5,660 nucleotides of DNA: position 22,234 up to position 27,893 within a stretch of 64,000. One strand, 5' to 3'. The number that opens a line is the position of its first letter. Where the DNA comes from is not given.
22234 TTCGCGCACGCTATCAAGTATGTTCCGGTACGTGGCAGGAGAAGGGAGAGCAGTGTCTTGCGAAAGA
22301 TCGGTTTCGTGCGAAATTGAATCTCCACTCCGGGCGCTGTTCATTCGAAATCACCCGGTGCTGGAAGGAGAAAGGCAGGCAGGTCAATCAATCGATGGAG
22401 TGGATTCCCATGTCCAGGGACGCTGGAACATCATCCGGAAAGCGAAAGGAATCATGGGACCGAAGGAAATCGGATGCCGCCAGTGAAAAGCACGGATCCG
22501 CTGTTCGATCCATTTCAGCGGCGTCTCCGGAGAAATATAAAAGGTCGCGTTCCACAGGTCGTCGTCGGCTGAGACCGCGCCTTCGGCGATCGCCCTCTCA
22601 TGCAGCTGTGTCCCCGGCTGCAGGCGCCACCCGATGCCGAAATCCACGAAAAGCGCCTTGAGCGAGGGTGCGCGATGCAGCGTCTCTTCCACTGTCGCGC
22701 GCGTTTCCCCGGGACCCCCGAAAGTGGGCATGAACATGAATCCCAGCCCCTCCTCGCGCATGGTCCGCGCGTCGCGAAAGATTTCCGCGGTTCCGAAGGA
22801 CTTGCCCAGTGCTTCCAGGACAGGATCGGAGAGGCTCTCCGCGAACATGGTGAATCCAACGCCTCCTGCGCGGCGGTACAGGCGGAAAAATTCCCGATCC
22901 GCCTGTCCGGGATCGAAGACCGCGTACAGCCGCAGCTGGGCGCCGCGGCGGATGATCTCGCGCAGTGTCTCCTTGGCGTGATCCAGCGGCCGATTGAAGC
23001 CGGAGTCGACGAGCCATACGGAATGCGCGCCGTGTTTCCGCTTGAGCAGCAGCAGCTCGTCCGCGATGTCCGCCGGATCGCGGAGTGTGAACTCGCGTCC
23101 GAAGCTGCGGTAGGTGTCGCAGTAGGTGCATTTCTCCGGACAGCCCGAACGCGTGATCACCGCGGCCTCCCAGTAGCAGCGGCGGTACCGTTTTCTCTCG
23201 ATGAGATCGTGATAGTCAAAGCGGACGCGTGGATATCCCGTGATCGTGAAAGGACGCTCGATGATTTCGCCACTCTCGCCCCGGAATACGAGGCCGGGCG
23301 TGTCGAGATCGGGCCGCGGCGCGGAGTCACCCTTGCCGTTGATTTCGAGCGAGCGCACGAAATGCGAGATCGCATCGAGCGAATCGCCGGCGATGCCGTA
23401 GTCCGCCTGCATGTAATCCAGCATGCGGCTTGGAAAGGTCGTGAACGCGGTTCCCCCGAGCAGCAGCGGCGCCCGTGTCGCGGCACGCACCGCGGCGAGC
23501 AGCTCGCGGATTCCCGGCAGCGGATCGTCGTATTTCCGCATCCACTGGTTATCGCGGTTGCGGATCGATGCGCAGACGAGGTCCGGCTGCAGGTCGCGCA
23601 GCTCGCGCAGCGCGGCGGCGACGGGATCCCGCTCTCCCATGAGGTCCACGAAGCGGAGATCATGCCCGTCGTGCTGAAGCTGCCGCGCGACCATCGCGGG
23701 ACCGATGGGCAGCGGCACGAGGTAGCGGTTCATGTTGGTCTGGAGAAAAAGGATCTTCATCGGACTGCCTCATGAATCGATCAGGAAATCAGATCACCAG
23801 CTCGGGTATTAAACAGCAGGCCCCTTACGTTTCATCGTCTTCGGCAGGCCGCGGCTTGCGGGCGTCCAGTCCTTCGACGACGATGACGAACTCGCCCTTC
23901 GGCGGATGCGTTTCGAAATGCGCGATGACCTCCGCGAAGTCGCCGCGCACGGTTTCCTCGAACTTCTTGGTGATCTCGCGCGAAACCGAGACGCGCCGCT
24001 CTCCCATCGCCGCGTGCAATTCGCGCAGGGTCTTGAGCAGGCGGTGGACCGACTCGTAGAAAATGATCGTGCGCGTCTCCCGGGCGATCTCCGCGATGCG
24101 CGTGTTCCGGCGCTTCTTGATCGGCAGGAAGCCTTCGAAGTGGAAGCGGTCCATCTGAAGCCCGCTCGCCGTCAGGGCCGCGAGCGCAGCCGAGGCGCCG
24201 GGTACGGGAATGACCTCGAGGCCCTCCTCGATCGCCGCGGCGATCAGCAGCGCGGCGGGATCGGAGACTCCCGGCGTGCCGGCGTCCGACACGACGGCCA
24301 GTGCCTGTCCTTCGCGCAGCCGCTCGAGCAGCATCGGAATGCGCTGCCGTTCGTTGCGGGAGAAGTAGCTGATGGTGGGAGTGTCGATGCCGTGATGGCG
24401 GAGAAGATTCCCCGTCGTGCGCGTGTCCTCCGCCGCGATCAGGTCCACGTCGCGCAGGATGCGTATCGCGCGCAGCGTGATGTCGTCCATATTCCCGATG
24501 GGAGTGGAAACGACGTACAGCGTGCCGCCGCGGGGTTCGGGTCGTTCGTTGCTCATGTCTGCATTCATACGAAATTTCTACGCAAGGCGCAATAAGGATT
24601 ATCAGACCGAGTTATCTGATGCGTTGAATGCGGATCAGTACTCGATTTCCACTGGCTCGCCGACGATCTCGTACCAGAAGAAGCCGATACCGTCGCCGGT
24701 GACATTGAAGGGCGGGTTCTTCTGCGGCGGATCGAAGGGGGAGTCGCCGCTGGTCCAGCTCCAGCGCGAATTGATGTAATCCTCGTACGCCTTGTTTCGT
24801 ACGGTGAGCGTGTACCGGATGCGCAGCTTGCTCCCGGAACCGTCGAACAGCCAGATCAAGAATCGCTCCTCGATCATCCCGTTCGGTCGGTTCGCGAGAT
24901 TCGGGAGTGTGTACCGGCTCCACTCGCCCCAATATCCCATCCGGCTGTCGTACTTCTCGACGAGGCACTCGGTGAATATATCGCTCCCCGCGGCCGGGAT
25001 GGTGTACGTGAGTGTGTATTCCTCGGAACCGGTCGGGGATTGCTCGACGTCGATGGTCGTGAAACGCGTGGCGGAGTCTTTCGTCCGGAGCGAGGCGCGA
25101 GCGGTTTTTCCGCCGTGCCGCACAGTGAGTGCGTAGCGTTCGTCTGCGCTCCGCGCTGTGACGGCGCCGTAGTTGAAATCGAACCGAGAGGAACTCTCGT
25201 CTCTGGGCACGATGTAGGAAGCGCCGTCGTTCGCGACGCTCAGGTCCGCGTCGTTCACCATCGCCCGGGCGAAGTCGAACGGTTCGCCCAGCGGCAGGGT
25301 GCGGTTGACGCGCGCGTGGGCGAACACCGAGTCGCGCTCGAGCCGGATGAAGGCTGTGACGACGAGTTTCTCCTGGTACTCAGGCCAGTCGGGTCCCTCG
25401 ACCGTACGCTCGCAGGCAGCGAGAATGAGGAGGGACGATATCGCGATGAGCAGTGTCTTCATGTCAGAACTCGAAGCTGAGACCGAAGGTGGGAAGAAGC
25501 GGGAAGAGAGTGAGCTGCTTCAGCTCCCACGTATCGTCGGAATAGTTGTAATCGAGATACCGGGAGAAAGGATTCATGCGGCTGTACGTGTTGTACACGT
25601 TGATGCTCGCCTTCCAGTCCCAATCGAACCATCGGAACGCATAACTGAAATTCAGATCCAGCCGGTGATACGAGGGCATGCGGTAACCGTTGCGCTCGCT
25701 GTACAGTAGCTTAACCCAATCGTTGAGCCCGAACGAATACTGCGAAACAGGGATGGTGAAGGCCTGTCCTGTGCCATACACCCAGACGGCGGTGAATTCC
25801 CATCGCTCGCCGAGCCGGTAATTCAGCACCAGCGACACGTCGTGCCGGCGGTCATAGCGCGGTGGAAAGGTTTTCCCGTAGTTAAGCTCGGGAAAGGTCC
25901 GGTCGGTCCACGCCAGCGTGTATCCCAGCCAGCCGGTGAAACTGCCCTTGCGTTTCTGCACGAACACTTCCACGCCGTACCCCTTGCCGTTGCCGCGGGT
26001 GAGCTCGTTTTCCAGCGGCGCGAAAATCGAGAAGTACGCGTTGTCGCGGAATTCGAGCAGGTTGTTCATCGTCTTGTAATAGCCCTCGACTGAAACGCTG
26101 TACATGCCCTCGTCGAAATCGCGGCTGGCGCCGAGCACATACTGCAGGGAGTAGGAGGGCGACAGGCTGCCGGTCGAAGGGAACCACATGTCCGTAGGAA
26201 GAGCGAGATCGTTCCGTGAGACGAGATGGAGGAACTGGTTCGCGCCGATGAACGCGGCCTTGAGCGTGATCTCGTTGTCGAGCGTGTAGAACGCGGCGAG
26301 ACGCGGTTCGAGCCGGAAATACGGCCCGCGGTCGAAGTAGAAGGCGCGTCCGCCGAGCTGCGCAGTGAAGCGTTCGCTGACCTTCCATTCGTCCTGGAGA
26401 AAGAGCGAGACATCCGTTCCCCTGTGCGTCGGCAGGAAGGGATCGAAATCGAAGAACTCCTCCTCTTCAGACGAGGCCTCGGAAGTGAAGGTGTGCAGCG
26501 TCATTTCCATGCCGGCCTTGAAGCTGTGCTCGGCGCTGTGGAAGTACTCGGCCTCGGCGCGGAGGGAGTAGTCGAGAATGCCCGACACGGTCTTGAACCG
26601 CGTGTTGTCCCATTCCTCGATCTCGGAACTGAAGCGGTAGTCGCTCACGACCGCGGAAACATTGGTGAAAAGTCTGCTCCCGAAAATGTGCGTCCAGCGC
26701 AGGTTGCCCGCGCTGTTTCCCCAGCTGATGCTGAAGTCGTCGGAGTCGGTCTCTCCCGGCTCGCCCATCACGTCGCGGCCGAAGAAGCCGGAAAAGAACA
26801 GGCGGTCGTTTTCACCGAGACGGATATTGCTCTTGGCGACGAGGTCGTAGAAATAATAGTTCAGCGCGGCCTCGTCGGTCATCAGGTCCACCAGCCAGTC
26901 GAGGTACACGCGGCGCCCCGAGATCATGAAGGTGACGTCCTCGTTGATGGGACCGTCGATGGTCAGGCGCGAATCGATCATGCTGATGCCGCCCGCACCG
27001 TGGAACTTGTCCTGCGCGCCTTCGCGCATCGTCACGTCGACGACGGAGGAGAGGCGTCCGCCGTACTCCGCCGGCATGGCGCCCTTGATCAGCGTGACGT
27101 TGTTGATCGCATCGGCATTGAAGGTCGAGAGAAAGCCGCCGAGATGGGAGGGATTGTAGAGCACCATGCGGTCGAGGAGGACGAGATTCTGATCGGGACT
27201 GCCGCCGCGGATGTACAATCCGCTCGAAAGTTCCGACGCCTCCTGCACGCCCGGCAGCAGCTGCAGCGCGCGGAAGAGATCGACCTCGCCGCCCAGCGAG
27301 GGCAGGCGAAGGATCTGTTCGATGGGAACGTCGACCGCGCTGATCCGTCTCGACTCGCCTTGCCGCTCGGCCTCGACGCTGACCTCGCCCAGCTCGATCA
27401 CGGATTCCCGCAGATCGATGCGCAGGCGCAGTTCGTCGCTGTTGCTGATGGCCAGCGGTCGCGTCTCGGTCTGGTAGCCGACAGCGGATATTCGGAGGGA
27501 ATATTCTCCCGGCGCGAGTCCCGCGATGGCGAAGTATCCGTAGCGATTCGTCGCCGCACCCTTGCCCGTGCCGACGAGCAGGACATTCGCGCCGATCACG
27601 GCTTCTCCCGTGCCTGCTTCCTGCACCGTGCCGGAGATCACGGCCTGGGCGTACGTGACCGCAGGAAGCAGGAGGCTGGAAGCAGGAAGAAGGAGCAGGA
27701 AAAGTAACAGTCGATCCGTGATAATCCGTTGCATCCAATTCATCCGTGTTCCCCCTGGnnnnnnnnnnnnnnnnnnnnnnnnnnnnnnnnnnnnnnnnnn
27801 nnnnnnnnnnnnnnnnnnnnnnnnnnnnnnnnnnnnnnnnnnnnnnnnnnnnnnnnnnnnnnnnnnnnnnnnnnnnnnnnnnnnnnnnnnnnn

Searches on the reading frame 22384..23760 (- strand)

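Call 49: search_protein_families(library=ncbifam, proteins=[window:22384-23760:-], max_evalue=0.00001)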
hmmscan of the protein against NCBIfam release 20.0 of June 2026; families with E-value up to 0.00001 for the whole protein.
window:22384-23760:- (458 aa): 12 families
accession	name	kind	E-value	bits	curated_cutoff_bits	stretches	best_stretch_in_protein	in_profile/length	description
TIGR04072.2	rSAM_ladder_B12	equivalog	8.1e-69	232.3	360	2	200-424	182-406/443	lipid biosynthesis B12-binding/radical SAM protein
TIGR04385.1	B12_rSAM_cofa1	equivalog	1.6e-43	149.5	450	1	17-409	19-413/438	B12 lower ligand biosynthesis radical SAM protein BzaD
TIGR04428.1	B12_rSAM_trp_MT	equivalog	1.2e-37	129.5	500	2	190-389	208-420/558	tryptophan 2-C-methyltransferase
TIGR02026.1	BchE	equivalog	1.3e-17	63.8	481.35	1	18-339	22-337/497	magnesium-protoporphyrin IX monomethyl ester anaerobic oxidative cyclase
TIGR04479.1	bcpD_PhpK_rSAM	subfamily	2.1e-17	62.7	600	1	203-361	246-403/504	PhpK family radical SAM P-methyltransferase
TIGR03471.1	HpnJ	equivalog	9.6e-11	41.2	577.6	1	154-401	145-398/472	hopanoid biosynthesis associated radical SAM protein HpnJ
TIGR04367.1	HpnR_B12_rSAM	equivalog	1.3e-10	40.4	650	1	14-321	18-307/490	hopanoid C-3 methylase HpnR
TIGR04295.1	B12_rSAM_oligo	hypoth_equivalog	3.3e-08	32.6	400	1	17-320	24-314/422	TIGR04295 family B12-binding domain-containing radical SAM protein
TIGR04013.1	B12_SAM_MJ_1487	hypoth_equivalog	3.5e-07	29.4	251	0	87-233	62-186/382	TIGR04013 family B12-binding domain/radical SAM domain-containing protein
TIGR03975.1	rSAM_ocin_1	subfamily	4.5e-06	25.4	281.85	1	206-369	269-432/606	RiPP maturation radical SAM C-methyltransferase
NF033070.1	rSAM_AprD4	equivalog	4.6e-06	25.8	500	1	204-403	202-403/456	AprD4 family radical SAM diol-dehydratase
TIGR04014.1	B12_SAM_MJ_0865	equivalog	5e-06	25.6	360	0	84-246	57-207/434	methyl-coenzyme M reductase glutamine C-methyltransferase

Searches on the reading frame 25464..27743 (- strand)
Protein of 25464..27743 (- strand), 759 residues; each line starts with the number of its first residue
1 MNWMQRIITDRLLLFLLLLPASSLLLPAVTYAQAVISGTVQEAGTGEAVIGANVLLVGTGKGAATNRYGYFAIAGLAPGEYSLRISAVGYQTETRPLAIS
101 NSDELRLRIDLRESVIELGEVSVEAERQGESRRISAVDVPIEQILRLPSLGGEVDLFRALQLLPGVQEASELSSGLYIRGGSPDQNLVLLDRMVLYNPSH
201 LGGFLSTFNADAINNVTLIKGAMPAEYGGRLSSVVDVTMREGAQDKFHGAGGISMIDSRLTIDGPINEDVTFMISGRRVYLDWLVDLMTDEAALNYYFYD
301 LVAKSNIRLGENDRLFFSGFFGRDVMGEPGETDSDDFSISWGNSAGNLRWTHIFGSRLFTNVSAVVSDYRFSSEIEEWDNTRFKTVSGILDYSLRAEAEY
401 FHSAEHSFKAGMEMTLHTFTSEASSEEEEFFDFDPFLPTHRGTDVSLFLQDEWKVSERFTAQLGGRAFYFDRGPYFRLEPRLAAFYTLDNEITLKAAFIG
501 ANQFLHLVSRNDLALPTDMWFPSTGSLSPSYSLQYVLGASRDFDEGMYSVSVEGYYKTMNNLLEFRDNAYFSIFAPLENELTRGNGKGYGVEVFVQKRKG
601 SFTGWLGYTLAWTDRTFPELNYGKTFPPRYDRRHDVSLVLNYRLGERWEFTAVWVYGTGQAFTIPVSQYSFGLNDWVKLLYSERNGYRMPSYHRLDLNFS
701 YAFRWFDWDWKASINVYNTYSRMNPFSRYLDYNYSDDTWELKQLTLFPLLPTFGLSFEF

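Call 49: search_protein_families(library=ncbifam, proteins=[window:25464-27743:-], max_evalue=0.00001)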
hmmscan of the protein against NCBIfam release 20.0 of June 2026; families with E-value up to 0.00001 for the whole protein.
window:25464-27743:- (759 aa): 2 families
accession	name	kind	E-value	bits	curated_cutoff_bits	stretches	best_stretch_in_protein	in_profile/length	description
TIGR04056.1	OMP_RagA_SusC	subfamily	7e-12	44.5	368.25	1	36-230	3-193/981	SusC/RagA family TonB-linked outer membrane protein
NF052345.1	S_layer_anammox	exception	1.1e-07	29.7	1400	1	28-116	1305-1396/1596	Kustd1514 family S-layer glycoprotein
